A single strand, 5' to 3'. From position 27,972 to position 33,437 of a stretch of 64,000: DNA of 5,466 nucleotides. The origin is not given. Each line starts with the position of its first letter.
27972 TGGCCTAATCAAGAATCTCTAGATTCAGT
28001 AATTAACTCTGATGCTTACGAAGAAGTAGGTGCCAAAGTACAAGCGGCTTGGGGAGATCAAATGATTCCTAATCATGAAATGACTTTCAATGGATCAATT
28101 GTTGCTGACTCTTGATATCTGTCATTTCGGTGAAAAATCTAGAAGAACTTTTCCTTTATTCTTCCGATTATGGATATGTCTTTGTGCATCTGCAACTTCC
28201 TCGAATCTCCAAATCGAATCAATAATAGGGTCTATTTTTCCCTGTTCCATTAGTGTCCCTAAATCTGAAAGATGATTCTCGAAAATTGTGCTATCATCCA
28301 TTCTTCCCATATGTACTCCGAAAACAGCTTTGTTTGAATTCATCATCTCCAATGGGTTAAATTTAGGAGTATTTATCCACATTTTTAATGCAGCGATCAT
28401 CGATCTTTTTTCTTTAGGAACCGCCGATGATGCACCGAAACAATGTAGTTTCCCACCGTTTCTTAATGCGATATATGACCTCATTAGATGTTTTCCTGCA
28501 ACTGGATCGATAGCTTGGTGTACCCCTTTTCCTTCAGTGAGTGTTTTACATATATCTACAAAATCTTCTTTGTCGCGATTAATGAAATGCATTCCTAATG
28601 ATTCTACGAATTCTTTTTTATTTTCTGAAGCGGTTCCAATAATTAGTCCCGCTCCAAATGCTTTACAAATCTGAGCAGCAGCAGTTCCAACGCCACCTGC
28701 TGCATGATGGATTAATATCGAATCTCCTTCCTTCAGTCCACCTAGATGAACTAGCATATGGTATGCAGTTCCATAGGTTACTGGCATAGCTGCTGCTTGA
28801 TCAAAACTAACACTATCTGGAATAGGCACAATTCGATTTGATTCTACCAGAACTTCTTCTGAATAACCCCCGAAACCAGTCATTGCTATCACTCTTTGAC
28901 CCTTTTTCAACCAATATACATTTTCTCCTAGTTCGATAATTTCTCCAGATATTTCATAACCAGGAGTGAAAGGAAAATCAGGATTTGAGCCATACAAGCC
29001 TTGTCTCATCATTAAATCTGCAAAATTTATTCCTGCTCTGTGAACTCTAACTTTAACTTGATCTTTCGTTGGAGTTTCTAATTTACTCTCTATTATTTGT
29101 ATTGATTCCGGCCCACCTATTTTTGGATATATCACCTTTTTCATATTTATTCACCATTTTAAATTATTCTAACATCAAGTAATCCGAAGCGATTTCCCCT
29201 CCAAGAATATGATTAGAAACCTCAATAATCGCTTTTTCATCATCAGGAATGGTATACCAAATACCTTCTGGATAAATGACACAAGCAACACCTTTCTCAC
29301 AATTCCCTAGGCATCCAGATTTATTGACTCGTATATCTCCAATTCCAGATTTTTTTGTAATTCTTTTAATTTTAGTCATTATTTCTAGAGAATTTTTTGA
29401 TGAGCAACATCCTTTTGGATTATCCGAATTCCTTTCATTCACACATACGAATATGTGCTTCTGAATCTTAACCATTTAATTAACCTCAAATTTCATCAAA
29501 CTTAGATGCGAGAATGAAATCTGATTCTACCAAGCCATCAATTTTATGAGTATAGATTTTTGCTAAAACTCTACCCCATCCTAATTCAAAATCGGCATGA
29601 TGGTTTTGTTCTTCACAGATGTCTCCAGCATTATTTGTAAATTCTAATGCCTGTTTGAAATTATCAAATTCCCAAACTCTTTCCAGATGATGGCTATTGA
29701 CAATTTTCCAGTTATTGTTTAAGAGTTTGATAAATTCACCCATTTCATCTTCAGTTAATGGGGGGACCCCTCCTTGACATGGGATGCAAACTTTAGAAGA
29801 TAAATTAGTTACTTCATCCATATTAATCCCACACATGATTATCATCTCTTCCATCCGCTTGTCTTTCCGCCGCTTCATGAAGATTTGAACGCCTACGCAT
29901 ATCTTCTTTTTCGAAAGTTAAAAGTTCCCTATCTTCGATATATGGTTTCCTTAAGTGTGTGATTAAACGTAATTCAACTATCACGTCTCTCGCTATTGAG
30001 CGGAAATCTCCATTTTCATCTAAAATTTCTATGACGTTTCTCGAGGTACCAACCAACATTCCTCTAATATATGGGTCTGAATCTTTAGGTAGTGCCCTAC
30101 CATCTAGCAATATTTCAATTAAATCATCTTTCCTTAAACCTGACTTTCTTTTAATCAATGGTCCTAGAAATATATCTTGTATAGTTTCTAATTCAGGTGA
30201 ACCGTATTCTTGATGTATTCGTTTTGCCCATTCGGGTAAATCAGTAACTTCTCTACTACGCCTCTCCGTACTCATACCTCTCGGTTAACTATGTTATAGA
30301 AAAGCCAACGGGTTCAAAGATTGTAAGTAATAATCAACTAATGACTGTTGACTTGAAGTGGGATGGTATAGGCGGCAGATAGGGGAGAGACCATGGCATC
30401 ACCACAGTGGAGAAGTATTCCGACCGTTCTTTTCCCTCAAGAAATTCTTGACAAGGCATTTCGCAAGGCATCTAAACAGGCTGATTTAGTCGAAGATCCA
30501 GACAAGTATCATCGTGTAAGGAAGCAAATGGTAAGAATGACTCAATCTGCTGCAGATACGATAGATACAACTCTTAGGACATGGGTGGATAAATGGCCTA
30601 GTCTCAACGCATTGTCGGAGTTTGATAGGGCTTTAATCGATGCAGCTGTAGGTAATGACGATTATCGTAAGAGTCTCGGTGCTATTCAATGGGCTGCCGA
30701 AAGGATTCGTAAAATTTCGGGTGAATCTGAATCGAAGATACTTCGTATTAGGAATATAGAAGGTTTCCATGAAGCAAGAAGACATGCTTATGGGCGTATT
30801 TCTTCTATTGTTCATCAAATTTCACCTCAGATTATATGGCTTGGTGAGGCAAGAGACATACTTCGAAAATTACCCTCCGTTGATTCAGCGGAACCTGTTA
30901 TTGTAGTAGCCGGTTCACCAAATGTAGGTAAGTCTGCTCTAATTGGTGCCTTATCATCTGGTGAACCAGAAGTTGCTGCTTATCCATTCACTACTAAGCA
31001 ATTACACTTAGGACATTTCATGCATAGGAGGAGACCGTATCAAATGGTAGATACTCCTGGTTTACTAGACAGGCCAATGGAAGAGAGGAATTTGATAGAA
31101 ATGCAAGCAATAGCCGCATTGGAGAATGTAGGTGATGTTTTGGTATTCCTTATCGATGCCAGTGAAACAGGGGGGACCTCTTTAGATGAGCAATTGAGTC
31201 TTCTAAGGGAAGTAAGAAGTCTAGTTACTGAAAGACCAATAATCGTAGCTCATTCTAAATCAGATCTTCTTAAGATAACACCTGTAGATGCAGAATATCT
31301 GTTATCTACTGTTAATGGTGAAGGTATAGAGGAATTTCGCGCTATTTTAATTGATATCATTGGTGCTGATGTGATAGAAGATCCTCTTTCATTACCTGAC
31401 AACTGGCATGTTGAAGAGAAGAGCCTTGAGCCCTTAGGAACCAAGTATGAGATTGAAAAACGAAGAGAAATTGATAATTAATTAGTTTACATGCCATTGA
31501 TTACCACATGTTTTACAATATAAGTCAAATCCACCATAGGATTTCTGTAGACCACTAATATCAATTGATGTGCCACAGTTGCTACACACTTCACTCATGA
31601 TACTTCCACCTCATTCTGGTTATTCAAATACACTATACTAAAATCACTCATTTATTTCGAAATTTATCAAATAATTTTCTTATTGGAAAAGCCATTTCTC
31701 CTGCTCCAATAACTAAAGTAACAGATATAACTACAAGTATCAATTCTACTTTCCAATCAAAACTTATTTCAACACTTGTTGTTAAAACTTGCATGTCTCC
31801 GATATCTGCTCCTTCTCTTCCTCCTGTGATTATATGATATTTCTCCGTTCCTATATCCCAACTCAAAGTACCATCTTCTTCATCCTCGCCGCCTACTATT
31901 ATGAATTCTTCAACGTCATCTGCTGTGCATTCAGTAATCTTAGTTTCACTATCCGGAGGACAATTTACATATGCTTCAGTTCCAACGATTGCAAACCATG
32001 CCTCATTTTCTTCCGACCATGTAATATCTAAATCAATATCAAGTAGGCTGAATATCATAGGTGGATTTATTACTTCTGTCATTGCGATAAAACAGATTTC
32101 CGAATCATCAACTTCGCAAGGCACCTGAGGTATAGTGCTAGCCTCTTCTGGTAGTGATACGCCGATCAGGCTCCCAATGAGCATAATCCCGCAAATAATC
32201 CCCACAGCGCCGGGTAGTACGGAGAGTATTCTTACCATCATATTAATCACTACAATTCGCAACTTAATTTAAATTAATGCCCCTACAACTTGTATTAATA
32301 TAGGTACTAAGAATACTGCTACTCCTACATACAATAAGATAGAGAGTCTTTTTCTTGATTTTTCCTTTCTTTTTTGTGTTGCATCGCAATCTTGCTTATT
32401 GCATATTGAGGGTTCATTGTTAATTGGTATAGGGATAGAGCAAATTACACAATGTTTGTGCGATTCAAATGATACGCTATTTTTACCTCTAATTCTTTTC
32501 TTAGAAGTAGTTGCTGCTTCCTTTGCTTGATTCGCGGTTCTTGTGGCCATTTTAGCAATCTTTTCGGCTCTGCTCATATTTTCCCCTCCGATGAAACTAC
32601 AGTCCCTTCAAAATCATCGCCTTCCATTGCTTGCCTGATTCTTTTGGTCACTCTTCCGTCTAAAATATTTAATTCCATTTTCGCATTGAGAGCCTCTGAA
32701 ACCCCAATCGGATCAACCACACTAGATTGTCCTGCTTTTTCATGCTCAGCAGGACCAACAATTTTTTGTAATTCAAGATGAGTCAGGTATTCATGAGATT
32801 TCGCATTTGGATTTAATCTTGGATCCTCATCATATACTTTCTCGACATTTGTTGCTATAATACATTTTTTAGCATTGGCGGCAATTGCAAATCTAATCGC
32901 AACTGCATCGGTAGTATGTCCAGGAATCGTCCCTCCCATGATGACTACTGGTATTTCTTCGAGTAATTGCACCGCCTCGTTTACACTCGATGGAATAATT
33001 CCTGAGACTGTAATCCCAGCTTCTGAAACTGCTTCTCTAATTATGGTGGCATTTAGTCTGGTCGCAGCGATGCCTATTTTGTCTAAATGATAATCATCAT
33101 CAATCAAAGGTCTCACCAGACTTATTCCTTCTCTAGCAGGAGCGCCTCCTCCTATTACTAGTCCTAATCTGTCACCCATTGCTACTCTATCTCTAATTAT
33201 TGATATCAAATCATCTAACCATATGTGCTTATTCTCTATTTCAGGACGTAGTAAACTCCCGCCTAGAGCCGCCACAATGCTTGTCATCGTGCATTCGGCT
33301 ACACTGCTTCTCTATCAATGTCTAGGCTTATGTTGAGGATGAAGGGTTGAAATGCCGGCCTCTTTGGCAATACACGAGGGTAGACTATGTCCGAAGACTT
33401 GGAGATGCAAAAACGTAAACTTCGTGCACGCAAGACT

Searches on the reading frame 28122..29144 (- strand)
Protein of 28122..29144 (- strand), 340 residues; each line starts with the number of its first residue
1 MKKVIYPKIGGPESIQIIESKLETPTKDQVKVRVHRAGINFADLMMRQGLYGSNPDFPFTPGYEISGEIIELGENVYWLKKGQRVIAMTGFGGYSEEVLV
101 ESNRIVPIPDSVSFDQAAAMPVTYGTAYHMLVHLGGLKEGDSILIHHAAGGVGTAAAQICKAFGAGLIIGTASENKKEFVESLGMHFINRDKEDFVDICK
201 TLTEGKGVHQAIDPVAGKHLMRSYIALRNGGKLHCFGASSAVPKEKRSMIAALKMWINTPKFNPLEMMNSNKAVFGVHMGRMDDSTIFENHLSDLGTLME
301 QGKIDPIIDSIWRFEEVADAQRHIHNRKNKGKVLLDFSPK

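Call 28: search_protein_families(library=pfam, proteins=[window:28122-29144:-], max_evalue=0.00001)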
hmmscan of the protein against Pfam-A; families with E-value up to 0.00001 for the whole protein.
window:28122-29144:- (340 aa): 3 families
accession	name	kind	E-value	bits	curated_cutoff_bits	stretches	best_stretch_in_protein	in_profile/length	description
PF00107.32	ADH_zinc_N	-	1.7e-19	70.5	31.8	1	151-281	1-116/129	Zinc-binding dehydrogenase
PF08240.17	ADH_N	-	8.6e-19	68.2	23.5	1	27-110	2-104/104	Alcohol dehydrogenase GroES-like domain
PF13602.12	ADH_zinc_N_2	-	1.9e-15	58.4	27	1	186-335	5-134/134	Zinc-binding dehydrogenase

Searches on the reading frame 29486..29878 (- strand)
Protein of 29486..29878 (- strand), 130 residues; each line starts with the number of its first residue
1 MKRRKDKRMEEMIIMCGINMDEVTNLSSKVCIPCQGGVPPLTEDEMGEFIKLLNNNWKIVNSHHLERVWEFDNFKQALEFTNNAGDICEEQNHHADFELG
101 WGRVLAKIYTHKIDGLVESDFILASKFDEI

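Call 28: search_protein_families(library=pfam, proteins=[window:29486-29878:-], max_evalue=0.00001)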
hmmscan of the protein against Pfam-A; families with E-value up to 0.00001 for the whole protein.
window:29486-29878:- (130 aa): 1 family
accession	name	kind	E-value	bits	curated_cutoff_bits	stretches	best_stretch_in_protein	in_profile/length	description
PF01329.24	Pterin_4a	-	1.6e-24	86.2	26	1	40-130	2-91/91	Pterin 4 alpha carbinolamine dehydratase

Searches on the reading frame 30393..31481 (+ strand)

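Call 28: search_protein_families(library=pfam, proteins=[window:30393-31481:+], max_evalue=0.00001)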
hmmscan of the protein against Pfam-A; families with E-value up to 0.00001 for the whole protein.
window:30393-31481:+ (362 aa): 4 families
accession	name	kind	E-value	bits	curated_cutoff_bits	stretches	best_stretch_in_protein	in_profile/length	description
PF17835.6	NOG1_N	-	9.4e-30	104.3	22.9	1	7-164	2-160/160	NOG1 N-terminal helical domain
PF01926.29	MMR_HSR1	-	5.3e-20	72.1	21.9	1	170-287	2-111/113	50S ribosome-binding GTPase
PF06858.20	NOG1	-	1.6e-19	69.8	27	1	235-291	2-58/58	Nucleolar GTP-binding protein 1 (NOG1)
PF02421.24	FeoB_N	-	3.2e-10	40.2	27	1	170-293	3-118/156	Ferrous iron transport protein B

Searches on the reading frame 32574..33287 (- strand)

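Call 28: search_protein_families(library=pfam, proteins=[window:32574-33287:-], max_evalue=0.00001)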
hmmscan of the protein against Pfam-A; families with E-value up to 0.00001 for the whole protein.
window:32574-33287:- (237 aa): 1 family
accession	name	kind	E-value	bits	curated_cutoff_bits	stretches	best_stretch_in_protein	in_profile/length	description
PF00696.33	AA_kinase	-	2.4e-24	86.8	24.9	1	4-186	3-210/234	Amino acid kinase family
